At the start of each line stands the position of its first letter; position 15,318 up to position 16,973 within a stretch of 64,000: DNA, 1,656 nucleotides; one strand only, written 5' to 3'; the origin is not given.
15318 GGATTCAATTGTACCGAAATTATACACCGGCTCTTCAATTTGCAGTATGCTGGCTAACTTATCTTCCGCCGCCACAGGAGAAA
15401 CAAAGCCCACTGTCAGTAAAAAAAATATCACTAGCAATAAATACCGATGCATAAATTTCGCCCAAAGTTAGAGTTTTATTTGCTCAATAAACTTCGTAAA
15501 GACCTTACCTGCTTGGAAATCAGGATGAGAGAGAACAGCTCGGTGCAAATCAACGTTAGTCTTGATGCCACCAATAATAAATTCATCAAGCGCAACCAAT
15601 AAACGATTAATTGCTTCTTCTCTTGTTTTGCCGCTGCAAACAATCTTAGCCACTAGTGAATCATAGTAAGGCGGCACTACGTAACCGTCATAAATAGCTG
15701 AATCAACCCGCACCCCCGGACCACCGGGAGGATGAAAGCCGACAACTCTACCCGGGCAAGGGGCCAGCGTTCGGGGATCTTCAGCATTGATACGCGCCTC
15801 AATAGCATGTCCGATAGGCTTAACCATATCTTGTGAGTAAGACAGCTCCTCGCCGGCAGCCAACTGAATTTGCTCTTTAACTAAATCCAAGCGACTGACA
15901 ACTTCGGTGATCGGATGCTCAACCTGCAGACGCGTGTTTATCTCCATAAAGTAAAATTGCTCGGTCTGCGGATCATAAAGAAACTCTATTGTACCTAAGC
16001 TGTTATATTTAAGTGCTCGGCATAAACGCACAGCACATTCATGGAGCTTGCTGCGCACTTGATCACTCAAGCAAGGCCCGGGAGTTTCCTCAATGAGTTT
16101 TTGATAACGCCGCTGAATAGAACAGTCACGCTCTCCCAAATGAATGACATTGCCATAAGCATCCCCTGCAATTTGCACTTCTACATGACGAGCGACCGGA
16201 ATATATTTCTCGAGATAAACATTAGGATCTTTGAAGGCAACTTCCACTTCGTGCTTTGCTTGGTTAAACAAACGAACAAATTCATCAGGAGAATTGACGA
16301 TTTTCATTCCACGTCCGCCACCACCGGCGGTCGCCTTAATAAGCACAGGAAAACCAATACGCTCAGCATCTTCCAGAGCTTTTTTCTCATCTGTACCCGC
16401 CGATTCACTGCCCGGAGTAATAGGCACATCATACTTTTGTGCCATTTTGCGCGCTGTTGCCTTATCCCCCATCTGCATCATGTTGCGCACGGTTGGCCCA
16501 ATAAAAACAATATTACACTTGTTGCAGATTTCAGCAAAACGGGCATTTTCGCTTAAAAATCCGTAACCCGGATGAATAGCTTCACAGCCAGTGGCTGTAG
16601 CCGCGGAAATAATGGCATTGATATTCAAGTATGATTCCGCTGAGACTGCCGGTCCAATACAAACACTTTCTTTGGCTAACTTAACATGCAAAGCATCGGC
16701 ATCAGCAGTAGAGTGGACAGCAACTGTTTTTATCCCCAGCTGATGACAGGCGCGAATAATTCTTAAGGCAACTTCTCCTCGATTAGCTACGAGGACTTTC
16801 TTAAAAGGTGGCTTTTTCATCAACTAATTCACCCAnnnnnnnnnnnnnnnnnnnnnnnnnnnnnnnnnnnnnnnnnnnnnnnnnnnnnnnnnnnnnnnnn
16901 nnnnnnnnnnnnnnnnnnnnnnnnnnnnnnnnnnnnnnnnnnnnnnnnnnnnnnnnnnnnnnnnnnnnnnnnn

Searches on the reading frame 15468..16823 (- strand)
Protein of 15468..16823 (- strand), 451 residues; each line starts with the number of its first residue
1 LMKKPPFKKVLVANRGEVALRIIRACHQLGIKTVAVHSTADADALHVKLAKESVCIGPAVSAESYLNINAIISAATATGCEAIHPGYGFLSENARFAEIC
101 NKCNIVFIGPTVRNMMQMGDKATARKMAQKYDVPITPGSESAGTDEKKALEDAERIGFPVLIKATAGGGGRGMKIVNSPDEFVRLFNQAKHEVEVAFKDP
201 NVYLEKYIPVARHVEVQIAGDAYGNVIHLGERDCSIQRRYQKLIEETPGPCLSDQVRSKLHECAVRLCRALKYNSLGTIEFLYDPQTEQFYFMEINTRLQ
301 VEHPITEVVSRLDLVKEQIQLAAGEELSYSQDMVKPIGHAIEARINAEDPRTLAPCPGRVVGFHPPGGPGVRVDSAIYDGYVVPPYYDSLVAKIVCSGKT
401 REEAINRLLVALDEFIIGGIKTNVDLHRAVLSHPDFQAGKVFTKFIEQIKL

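Call 101: search_protein_families(library=pfam, proteins=[window:15468-16823:-], max_evalue=0.00001)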
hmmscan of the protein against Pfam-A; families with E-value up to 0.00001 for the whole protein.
window:15468-16823:- (451 aa): 5 families
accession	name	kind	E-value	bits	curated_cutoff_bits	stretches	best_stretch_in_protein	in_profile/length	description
PF02786.22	CPSase_L_D2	-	1.2e-70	237.8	19.8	1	120-328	1-209/211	Carbamoyl-phosphate synthase L chain, ATP binding domain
PF00289.28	Biotin_carb_N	-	3.2e-47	160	25.5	1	7-115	2-110/110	Biotin carboxylase, N-terminal domain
PF02785.25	Biotin_carb_C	-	1.8e-37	128.1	32.4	1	342-448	1-108/108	Biotin carboxylase C-terminal domain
PF07478.18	Dala_Dala_lig_C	-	2.8e-10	40.5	24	1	146-297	25-174/204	D-ala D-ala ligase C-terminus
PF02222.28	ATP-grasp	-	6.6e-08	32.8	27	1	144-298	18-162/179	ATP-grasp domain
